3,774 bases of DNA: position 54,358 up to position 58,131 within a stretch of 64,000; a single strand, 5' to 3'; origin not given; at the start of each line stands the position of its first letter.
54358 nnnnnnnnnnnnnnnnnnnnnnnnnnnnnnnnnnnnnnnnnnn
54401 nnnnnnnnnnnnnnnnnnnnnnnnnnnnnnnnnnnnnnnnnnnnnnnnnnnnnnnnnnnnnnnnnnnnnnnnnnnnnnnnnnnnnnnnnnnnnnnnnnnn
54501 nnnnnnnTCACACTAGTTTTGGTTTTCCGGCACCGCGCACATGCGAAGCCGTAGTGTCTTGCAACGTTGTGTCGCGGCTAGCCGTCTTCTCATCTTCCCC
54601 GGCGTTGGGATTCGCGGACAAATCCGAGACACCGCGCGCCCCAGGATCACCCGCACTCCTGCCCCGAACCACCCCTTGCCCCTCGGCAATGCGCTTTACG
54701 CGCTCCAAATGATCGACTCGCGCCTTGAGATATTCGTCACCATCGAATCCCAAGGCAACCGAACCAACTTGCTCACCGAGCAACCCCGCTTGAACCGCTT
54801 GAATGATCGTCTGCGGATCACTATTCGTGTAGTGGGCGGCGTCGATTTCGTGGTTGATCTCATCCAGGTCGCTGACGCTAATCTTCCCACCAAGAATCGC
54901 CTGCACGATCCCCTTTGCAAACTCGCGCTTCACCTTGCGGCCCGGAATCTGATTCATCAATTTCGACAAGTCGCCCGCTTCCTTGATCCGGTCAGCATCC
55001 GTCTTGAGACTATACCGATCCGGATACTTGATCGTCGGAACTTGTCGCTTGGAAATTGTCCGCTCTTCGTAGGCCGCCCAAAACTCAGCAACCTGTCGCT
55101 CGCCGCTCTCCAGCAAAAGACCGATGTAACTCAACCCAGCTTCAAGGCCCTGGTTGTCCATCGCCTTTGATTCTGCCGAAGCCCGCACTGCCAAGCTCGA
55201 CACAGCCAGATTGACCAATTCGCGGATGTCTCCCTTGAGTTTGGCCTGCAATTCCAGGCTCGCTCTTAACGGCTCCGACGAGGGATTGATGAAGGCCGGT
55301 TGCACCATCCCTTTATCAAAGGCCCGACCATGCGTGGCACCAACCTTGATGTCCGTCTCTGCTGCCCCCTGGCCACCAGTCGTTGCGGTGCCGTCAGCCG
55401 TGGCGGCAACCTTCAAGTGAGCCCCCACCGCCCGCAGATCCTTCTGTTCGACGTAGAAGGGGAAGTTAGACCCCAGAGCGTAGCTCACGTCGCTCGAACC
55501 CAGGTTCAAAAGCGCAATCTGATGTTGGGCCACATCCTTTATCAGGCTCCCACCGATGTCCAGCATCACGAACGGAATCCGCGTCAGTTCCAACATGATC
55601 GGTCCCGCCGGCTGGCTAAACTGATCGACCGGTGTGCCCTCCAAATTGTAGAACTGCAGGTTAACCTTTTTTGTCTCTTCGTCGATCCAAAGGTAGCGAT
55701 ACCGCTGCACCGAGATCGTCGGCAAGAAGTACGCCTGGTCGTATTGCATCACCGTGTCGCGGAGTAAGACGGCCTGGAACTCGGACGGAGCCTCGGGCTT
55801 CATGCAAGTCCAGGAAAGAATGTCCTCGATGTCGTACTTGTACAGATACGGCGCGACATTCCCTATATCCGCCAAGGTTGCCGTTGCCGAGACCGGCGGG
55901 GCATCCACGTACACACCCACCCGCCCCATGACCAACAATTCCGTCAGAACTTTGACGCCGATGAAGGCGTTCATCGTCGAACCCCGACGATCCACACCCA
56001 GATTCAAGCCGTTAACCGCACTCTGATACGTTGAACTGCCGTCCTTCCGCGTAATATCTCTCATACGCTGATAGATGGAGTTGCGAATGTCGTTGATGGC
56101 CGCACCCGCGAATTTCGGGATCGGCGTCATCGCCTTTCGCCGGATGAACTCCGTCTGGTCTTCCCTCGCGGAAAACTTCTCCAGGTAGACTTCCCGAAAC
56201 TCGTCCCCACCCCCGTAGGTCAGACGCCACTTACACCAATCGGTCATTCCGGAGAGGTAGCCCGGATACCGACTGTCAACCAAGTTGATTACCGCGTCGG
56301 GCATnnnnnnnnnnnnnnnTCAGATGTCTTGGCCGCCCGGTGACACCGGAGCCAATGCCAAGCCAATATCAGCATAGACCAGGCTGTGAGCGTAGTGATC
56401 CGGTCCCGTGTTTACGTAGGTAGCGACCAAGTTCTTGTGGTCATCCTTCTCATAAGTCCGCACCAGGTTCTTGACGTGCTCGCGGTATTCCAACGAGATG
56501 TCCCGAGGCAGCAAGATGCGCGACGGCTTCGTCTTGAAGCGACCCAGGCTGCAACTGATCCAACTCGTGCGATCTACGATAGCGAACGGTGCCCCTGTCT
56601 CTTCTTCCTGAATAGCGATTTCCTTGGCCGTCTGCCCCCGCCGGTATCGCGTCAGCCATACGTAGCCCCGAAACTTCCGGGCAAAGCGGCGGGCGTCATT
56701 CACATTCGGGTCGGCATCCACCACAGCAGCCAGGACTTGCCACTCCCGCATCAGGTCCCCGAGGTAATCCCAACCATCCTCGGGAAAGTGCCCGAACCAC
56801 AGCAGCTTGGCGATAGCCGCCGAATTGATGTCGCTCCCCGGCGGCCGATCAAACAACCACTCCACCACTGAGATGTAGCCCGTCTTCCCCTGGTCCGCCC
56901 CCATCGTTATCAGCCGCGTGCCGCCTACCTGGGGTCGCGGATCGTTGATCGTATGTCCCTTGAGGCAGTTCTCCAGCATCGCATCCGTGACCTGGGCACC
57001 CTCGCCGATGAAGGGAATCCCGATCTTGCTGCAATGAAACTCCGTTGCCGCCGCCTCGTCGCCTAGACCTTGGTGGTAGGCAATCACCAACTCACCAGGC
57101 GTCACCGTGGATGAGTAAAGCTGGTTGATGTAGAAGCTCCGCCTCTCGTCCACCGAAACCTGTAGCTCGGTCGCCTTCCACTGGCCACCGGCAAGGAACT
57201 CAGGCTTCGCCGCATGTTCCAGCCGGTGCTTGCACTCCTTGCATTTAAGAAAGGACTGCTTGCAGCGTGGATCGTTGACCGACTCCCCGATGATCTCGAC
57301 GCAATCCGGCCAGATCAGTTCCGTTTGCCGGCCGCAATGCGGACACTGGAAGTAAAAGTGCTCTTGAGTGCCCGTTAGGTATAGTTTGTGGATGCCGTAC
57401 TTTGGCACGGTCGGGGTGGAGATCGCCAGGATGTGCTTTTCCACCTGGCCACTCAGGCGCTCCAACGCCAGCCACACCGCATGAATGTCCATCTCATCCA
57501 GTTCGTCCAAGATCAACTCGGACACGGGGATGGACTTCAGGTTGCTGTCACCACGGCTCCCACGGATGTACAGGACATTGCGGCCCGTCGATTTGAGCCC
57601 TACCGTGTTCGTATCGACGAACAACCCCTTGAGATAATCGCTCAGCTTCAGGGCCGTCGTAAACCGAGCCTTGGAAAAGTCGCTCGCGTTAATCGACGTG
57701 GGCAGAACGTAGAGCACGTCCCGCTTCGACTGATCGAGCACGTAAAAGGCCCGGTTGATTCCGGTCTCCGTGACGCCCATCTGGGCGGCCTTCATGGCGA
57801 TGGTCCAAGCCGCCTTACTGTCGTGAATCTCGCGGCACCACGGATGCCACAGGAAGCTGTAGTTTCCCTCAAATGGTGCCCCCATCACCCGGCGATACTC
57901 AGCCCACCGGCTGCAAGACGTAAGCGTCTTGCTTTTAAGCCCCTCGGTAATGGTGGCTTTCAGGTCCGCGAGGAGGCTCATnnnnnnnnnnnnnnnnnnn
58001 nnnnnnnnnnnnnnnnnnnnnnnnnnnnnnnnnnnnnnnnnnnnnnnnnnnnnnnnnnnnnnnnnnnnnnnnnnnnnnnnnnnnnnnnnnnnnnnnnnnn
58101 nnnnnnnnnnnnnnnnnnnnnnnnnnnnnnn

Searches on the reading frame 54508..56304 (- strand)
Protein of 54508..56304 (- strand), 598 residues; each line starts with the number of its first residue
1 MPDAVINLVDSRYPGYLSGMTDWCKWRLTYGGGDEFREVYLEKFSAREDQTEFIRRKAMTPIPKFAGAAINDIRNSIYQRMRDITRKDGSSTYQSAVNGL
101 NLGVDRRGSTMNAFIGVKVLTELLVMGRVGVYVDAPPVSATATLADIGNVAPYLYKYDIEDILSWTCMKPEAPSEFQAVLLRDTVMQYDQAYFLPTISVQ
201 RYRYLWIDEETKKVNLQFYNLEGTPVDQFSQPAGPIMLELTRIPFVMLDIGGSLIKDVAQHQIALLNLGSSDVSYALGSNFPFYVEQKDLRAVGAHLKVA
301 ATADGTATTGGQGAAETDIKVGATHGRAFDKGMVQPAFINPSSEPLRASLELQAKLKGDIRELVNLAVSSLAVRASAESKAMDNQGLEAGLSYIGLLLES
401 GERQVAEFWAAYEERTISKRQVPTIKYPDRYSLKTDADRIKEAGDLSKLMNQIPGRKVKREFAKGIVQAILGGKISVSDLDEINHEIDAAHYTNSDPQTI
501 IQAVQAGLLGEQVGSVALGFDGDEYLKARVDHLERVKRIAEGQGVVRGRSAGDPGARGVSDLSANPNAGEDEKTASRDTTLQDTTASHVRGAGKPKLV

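Call 3: search_protein_families(library=pfam, proteins=[window:54508-56304:-], max_evalue=0.01)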
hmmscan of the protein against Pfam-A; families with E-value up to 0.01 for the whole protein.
window:54508-56304:- (598 aa): 0 families

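Call 4: search_protein_families(library=phrogs, proteins=[window:54508-56304:-], max_evalue=0.01)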
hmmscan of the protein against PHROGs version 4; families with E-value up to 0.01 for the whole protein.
window:54508-56304:- (598 aa): 2 families
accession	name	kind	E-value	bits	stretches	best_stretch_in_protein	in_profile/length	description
phrog_145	-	head and packaging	5.8e-29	102.2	1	8-441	9-423/493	portal protein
phrog_2417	-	unknown function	0.0028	18.2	1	86-198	83-184/242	-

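Call 10: find_related_loci(query=window:54508-56304:-, collection=viral_contigs, flank=10000)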
Query window:54508-56304:- (598 aa) in viral_contigs; peptide patterns used: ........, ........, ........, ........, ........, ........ (x = any residue, [..] = any of these).
96 stretches matched a pattern; 89 encode a relative of the query (tblastn E <= 1e-3); the best 80 are kept; 80 distinct loci.
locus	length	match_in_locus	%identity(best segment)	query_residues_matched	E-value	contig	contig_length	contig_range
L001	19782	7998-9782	83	1-593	0e+0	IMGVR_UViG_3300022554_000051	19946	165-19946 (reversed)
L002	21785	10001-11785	83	1-593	0e+0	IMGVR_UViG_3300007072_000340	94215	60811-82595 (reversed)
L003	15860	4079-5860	80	3-597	0e+0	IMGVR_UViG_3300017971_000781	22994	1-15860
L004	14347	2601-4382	80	3-597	0e+0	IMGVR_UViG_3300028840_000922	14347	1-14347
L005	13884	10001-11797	79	1-596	0e+0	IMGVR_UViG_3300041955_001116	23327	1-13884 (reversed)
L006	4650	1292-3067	82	1-591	0e+0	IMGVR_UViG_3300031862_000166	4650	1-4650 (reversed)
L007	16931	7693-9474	81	5-598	0e+0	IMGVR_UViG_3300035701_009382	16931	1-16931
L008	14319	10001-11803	81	5-597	0e+0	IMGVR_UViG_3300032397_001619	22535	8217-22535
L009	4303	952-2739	81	1-594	0e+0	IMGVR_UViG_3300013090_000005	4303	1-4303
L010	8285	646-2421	76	1-594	0e+0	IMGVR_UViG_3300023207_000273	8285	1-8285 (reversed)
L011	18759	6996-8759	76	5-594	0e+0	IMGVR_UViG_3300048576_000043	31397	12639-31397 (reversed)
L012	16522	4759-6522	76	5-594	0e+0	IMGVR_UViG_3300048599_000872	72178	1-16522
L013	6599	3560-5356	75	1-598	0e+0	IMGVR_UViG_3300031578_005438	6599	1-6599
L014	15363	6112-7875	76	5-594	0e+0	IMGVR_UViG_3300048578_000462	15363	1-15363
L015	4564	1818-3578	77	5-593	0e+0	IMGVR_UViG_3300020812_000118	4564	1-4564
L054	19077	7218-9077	61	5-594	0e+0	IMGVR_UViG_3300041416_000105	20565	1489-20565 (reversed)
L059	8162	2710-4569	61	5-594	0e+0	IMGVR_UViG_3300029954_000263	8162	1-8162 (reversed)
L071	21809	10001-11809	56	7-596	0e+0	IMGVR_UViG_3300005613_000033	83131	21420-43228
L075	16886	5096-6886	85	1-597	0e+0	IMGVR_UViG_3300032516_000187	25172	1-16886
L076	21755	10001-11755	61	8-596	0e+0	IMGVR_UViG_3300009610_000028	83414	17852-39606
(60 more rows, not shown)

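Call 57: search_protein_families(library=pfam, proteins=[L003:8949-10133:+, L054:11912-13927:+, L076:14833-17037:+, L003:6156-7562:+, L076:17356-18723:+, L001:9822-10871:+, L001:10871-11677:+, L075:7002-8615:+, L071:13344-20849:+, L059:4937-6085:+], max_evalue=0.01)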
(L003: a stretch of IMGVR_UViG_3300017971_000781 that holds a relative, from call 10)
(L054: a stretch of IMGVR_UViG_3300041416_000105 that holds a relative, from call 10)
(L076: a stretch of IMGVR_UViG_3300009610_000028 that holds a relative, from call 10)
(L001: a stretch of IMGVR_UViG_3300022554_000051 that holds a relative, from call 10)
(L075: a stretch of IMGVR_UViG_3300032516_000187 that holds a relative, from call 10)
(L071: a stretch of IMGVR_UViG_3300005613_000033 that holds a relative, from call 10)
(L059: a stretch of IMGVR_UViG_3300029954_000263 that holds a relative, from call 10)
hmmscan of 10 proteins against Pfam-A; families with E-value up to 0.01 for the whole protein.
L003:8949-10133:+ (395 aa): 2 families
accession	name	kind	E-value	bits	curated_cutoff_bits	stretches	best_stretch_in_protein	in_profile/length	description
PF00534.26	Glycos_transf_1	-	2.9e-18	66.4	26.4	1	202-328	13-141/172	Glycosyl transferases group 1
PF13692.12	Glyco_trans_1_4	-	5.5e-14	53.1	27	1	206-331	3-128/142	Glycosyl transferases group 1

L054:11912-13927:+ (672 aa): 1 family
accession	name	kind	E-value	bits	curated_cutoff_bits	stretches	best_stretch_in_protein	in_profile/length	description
PF01391.23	Collagen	-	2.8e-30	104.3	27.2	4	104-161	1-58/60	Collagen triple helix repeat (20 copies)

L076:14833-17037:+ (735 aa): 0 families

L003:6156-7562:+ (469 aa): 2 families
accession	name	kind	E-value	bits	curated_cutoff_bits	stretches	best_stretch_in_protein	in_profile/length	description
PF01391.23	Collagen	-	2.9e-19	69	27.2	3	95-151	1-57/60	Collagen triple helix repeat (20 copies)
PF02839.19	CBM_5_12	-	5.2e-15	55.6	26.2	2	249-276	1-28/44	Carbohydrate-binding module family 5/12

L076:17356-18723:+ (456 aa): 2 families
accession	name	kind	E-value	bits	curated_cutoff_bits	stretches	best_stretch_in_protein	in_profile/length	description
PF02839.19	CBM_5_12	-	3e-24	85.2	26.2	4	31-63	1-37/44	Carbohydrate-binding module family 5/12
PF01391.23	Collagen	-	0.00021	21.4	27.2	0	204-222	10-28/60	Collagen triple helix repeat (20 copies)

L001:9822-10871:+ (350 aa): 1 family
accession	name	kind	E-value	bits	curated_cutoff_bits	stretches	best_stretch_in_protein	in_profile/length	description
PF21294.4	Polysacc_lyase_14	-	0.00057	20.1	27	1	130-198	138-209/215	Polysaccharide lyase 14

L001:10871-11677:+ (269 aa): 1 family
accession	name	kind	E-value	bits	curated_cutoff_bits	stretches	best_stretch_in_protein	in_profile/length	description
PF22214.1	Mec-4_10_cyt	-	8.1e-07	29.6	27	0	184-201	31-48/61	Mechanosensory ion channel subunit mec-4/10 cytosolic domain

L075:7002-8615:+ (538 aa): 3 families
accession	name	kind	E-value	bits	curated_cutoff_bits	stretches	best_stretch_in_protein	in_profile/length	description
PF07282.18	Cas12f1-like_TNB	-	9.4e-16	58.2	26.3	1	419-480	1-60/60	Cas12f1-like, TNB domain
PF12323.14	HTH_OrfB_IS605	-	3.7e-08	33.2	21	1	152-184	6-38/47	Helix-turn-helix domain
PF01385.25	OrfB_IS605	-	0.00097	19.8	30.5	1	297-399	5-117/120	Probable transposase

L071:13344-20849:+ (2502 aa): 0 families

L059:4937-6085:+ (383 aa): 2 families
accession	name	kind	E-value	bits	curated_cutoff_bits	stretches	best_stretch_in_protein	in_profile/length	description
PF00534.26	Glycos_transf_1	-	2.5e-20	73.2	26.4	1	189-317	12-142/172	Glycosyl transferases group 1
PF13692.12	Glyco_trans_1_4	-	1.1e-14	55.4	27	1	195-327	4-138/142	Glycosyl transferases group 1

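Call 76: find_related_loci(query=window:54508-56304:-, collection=genome_contigs, flank=10000)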
Query window:54508-56304:- (598 aa) in genome_contigs; peptide patterns used: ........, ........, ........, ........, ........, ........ (x = any residue, [..] = any of these).
71 stretches matched a pattern; 10 encode a relative of the query (tblastn E <= 1e-3); 10 distinct loci.
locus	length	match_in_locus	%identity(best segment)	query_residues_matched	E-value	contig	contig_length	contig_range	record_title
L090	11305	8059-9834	75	1-594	0e+0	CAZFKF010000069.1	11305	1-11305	MAG TPA_asm: uncultured Planctomycetaceae bacterium isolate binchicken_co20_427 genome assembly, contig: NODE_10560_leng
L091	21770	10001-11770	70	8-596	0e+0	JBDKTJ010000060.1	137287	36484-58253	MAG: Thermoguttaceae bacterium isolate 6_bin.38_R1 c_000000893244, whole genome shotgun sequence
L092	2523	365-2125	66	7-594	0e+0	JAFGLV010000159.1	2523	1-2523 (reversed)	MAG: Sedimentisphaerales bacterium isolate Zod_Metabat.417 k87_13831605, whole genome shotgun sequence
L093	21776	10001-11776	75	3-594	0e+0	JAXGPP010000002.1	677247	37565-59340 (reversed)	MAG: Thermoguttaceae bacterium isolate AnMBR.bin305 bin305_2, whole genome shotgun sequence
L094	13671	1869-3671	59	8-596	0e+0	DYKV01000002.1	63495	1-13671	MAG TPA_asm: Anaerolinea sp. isolate SulCav_AS07-7_45_67 SulCav_AS07_7_349_length_63495_cov_37_283228, whole genome shot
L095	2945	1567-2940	69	7-464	0e+0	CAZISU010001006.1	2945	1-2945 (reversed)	MAG TPA_asm: uncultured Planctomycetaceae bacterium isolate binchicken_co243_206 genome assembly, contig: NODE_36359_len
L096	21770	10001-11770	66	7-596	0e+0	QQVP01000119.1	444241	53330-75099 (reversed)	MAG: Planctomycetota bacterium isolate MB_PLM_2 c_000000000010, whole genome shotgun sequence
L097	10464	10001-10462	86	260-413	1e-79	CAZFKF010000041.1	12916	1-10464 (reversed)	MAG TPA_asm: uncultured Planctomycetaceae bacterium isolate binchicken_co20_427 genome assembly, contig: NODE_8996_lengt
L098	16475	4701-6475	80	5-594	4e-123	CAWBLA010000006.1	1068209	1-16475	MAG: uncultured Planctomycetaceae bacterium isolate MFD02416.bin.2.133 genome assembly, contig: contig_3591, whole genom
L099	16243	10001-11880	61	5-598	2e-58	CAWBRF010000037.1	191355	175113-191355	MAG: uncultured Planctomycetia bacterium isolate MFD01231.bin.2.10 genome assembly, contig: contig_5640, whole genome sh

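Call 96: search_protein_families(library=phrogs, proteins=[L091:12703-14670:+, L091:15472-17298:+], max_evalue=0.001)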
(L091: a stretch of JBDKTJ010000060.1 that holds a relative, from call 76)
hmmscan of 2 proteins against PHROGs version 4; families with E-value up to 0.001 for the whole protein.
L091:12703-14670:+ (656 aa): 3 families
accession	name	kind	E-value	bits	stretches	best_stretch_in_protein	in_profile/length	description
phrog_29268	-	unknown function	1.1e-09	38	1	59-142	345-427/653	-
phrog_9851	-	tail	4.1e-05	22.6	1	71-130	115-176/1092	tail fiber protein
phrog_5073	-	tail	6.6e-05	23.1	1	68-123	208-264/519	tail fiber protein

L091:15472-17298:+ (609 aa): 2 families
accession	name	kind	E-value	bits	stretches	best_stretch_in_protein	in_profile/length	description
phrog_27782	-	unknown function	4.2e-20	72.9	1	201-609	307-644/644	-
phrog_4492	-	tail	7.5e-12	45.2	1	117-609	682-1096/1096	tail fiber protein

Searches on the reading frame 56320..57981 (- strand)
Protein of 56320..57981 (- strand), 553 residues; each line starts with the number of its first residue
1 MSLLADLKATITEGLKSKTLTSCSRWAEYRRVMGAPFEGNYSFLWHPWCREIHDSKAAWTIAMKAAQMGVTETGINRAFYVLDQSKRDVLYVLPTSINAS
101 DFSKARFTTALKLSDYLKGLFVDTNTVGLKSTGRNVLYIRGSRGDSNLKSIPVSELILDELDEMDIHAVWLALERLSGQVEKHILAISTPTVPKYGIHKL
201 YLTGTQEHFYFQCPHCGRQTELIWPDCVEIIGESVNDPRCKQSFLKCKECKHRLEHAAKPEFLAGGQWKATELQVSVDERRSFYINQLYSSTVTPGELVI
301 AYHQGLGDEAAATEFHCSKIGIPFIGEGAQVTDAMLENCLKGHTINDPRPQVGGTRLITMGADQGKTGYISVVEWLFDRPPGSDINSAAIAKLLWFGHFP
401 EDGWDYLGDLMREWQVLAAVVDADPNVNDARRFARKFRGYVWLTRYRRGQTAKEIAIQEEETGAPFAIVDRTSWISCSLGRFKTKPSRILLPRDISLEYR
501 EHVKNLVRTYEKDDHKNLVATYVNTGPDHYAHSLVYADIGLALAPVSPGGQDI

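Call 3: search_protein_families(library=pfam, proteins=[window:56320-57981:-], max_evalue=0.01)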
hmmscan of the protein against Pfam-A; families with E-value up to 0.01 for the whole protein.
window:56320-57981:- (553 aa): 2 families
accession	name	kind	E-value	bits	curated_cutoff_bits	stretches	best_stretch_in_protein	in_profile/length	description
PF05876.18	GpA_ATPase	-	1.4e-29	104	25.6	1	39-268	5-247/247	Phage terminase large subunit gpA, ATPase domain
PF20454.4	GpA_nuclease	-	0.0041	16.8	22.5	0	281-373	2-96/294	Terminase large subunit gpA, endonuclease domain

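Call 4: search_protein_families(library=phrogs, proteins=[window:56320-57981:-], max_evalue=0.01)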
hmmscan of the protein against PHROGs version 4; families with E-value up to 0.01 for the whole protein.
window:56320-57981:- (553 aa): 4 families
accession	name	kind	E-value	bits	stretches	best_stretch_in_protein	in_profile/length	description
phrog_675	-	head and packaging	3.1e-79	267.8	1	17-543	18-549/576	terminase large subunit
phrog_15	-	head and packaging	1.5e-45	157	1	11-367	345-725/1330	terminase large subunit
phrog_12876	-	head and packaging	1.5e-14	55.2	1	100-226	7-133/235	terminase large subunit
phrog_21311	-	head and packaging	2.3e-12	48.3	1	94-283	2-204/218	terminase large subunit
